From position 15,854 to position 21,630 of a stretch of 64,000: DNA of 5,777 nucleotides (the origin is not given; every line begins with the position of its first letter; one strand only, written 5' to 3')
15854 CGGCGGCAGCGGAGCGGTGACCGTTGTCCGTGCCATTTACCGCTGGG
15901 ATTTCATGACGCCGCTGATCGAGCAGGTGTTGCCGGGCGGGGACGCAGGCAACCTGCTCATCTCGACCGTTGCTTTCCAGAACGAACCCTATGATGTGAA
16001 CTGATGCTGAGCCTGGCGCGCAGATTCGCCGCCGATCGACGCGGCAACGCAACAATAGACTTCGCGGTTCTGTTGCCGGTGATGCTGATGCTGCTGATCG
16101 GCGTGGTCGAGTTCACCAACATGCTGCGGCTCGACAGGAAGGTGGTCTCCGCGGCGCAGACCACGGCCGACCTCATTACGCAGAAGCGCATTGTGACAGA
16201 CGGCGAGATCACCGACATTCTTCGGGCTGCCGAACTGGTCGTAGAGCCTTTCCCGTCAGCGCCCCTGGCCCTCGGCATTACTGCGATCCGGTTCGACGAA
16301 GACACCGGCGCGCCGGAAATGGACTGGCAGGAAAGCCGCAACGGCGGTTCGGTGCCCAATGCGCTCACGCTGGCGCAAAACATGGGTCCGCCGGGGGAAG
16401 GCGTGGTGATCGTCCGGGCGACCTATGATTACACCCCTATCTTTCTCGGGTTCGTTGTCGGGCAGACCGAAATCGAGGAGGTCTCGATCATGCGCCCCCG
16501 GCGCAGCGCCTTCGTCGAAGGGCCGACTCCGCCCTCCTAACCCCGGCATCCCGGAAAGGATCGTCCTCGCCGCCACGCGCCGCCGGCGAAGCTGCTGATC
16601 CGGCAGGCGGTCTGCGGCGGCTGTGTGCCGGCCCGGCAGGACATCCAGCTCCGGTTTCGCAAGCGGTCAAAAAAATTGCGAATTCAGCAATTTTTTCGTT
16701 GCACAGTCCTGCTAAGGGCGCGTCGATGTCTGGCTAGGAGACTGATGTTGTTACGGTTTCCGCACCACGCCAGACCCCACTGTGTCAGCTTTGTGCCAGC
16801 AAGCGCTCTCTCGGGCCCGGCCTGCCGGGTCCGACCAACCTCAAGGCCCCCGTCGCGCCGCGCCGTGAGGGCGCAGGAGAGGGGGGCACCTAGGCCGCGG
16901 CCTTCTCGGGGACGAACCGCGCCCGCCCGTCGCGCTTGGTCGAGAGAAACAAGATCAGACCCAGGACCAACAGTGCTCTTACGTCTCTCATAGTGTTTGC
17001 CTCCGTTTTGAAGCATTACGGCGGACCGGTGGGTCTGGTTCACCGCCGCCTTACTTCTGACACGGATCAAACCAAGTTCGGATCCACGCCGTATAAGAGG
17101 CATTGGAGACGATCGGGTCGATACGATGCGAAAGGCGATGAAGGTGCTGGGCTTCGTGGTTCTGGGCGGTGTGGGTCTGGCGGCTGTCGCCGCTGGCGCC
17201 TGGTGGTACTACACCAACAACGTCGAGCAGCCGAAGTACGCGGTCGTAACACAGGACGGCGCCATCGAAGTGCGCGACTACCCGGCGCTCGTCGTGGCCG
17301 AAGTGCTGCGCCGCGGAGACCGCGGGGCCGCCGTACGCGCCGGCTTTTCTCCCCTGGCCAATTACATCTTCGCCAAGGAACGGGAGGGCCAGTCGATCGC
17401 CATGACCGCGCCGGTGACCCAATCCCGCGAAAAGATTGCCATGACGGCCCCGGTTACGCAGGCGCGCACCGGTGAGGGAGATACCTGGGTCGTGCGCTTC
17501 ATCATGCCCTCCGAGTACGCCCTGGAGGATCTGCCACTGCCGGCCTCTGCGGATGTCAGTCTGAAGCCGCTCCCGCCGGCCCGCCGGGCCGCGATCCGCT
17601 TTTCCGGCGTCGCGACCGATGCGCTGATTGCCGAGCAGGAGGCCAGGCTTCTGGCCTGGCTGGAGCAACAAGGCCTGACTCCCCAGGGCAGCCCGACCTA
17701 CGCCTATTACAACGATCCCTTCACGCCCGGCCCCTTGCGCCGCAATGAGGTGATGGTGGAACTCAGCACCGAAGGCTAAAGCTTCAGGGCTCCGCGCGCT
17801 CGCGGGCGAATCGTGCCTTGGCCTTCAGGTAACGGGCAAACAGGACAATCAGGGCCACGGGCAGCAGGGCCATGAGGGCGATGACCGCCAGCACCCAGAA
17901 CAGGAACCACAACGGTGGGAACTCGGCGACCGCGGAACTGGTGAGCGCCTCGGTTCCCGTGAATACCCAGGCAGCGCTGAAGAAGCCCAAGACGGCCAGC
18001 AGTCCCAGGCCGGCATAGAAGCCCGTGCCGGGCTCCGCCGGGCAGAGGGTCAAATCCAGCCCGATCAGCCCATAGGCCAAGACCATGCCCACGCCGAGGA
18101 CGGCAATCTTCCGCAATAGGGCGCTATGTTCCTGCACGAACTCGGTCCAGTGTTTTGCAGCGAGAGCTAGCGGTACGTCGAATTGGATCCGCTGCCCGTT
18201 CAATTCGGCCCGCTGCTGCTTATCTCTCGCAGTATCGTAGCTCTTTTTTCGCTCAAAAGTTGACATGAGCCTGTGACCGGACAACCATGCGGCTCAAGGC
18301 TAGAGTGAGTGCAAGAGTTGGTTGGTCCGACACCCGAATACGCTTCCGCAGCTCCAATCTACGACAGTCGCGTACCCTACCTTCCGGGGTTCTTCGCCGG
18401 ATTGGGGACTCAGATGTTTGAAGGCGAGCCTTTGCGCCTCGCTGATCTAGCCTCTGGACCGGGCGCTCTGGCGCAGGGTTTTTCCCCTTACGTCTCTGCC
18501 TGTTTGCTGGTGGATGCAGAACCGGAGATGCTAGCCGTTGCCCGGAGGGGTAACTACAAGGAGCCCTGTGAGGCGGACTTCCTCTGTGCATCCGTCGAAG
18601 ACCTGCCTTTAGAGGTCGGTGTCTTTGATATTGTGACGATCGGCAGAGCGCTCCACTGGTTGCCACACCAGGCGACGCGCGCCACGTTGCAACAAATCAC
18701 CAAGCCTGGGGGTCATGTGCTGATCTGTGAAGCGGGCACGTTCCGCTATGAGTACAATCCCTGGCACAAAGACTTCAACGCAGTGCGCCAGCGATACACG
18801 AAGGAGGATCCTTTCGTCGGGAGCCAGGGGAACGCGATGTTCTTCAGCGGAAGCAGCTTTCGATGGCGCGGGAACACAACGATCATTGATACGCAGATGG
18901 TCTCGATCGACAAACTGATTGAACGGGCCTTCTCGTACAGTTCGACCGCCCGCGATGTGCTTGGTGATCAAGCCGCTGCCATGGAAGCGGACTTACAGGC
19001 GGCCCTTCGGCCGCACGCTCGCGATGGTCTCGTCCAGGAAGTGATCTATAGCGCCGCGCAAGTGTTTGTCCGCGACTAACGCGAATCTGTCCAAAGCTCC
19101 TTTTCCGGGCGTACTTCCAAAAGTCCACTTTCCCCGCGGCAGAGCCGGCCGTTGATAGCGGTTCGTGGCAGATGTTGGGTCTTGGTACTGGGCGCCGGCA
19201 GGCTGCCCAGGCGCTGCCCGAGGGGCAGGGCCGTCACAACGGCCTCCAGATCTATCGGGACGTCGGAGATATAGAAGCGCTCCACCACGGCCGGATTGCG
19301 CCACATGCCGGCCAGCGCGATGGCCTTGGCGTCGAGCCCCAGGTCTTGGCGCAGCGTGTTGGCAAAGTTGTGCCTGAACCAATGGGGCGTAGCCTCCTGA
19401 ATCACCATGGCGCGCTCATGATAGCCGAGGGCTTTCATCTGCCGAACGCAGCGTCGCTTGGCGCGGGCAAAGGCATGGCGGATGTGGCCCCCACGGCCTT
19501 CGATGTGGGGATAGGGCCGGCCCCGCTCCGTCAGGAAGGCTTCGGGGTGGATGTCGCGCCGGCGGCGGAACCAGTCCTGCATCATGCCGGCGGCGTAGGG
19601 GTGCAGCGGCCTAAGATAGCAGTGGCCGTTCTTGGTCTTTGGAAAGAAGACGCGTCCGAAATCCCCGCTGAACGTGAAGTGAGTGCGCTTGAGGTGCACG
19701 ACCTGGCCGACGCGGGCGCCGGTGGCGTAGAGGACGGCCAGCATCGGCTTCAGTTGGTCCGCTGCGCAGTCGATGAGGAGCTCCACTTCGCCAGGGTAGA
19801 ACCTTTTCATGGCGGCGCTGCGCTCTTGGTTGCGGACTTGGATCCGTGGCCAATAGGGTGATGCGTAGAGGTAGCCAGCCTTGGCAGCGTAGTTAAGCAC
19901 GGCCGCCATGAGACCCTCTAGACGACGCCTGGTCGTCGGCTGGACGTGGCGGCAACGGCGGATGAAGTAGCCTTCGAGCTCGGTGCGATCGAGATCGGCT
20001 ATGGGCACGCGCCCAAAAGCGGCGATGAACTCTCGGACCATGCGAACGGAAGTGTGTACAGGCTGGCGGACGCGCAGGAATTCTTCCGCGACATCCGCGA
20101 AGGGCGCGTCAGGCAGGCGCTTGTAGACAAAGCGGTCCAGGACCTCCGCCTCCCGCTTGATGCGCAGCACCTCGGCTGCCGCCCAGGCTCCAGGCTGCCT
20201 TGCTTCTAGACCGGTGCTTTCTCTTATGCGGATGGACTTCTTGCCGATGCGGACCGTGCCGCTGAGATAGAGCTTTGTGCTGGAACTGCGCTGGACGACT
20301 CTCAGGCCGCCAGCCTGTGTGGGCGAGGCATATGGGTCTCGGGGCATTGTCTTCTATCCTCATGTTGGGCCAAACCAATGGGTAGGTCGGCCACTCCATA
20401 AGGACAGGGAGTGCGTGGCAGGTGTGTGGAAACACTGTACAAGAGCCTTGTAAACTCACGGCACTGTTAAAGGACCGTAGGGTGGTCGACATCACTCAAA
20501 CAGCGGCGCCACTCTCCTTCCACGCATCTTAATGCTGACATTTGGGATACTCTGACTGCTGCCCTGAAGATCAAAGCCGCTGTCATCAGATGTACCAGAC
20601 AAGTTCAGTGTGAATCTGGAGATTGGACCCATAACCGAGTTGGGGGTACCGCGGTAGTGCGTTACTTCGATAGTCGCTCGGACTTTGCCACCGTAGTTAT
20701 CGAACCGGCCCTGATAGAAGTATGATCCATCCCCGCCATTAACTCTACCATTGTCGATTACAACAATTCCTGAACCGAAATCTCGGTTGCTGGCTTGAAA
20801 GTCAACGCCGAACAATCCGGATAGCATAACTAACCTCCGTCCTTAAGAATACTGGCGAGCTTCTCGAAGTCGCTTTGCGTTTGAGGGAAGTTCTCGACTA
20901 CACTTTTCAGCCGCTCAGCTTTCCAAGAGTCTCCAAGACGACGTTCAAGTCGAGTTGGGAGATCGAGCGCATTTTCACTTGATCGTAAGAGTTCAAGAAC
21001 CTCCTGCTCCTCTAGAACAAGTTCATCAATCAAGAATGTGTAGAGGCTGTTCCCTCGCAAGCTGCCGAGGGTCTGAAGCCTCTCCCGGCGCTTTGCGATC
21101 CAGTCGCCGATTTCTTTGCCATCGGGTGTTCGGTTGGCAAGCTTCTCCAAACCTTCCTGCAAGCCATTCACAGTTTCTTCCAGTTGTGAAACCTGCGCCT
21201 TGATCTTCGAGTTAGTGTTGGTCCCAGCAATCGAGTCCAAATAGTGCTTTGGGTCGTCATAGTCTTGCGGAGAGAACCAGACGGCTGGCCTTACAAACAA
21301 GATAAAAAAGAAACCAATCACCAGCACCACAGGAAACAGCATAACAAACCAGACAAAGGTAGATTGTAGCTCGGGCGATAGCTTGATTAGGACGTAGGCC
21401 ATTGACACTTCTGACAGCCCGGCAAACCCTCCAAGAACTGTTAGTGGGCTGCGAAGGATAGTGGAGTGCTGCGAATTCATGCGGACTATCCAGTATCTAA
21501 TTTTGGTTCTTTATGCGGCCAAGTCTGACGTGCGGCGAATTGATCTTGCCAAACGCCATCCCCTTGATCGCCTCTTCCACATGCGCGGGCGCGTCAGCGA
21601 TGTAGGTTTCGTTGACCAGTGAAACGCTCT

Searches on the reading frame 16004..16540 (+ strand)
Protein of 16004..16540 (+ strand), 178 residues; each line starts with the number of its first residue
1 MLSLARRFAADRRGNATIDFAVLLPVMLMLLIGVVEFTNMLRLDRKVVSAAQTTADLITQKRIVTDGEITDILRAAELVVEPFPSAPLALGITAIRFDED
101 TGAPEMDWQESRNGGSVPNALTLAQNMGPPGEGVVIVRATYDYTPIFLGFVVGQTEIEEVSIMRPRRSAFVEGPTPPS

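Call 56: search_protein_families(library=pfam, proteins=[window:16004-16540:+], max_evalue=0.01)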
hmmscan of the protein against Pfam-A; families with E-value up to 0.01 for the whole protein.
window:16004-16540:+ (178 aa): 1 family
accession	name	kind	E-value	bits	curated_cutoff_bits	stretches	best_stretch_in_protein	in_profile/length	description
PF07811.17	TadE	-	3.6e-09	37.1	22.9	1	14-55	1-42/43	TadE-like protein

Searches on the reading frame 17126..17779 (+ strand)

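Call 56: search_protein_families(library=pfam, proteins=[window:17126-17779:+], max_evalue=0.01)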
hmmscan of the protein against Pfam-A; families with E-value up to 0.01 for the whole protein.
window:17126-17779:+ (217 aa): 1 family
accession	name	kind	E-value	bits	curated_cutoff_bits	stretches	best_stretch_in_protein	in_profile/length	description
PF04832.17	SOUL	-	1.2e-44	152.8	27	1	33-212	1-173/173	SOUL heme-binding protein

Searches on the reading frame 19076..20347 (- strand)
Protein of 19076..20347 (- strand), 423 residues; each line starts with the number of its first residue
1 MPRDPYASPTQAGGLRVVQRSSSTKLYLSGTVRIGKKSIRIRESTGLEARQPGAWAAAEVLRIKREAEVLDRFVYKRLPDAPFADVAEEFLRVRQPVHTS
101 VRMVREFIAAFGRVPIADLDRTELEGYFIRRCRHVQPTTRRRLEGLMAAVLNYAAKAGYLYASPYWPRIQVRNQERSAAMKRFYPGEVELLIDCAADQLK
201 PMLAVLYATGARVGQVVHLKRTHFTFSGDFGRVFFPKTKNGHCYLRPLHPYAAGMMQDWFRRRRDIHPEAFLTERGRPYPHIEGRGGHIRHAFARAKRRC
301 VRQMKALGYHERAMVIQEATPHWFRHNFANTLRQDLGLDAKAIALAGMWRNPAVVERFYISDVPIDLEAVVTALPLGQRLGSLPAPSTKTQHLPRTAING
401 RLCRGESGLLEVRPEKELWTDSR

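Call 56: search_protein_families(library=pfam, proteins=[window:19076-20347:-], max_evalue=0.01)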
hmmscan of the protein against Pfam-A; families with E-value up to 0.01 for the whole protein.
window:19076-20347:- (423 aa): 2 families
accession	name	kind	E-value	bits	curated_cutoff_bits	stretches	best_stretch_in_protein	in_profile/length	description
PF00589.27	Phage_integrase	-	4.3e-10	40.1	27.1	1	182-360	2-166/172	Phage integrase family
PF22022.2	Phage_int_M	-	0.0044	17.7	27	0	83-161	1-86/96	Phage integrase central domain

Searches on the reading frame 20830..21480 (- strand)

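Call 56: search_protein_families(library=pfam, proteins=[window:20830-21480:-], max_evalue=0.01)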
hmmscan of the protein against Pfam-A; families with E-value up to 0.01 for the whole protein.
window:20830-21480:- (216 aa): 1 family
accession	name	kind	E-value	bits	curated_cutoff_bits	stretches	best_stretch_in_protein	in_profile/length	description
PF18497.6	RNase_3_N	-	0.0043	17.5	26.8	0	95-138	4-48/95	Ribonuclease III N-terminal domain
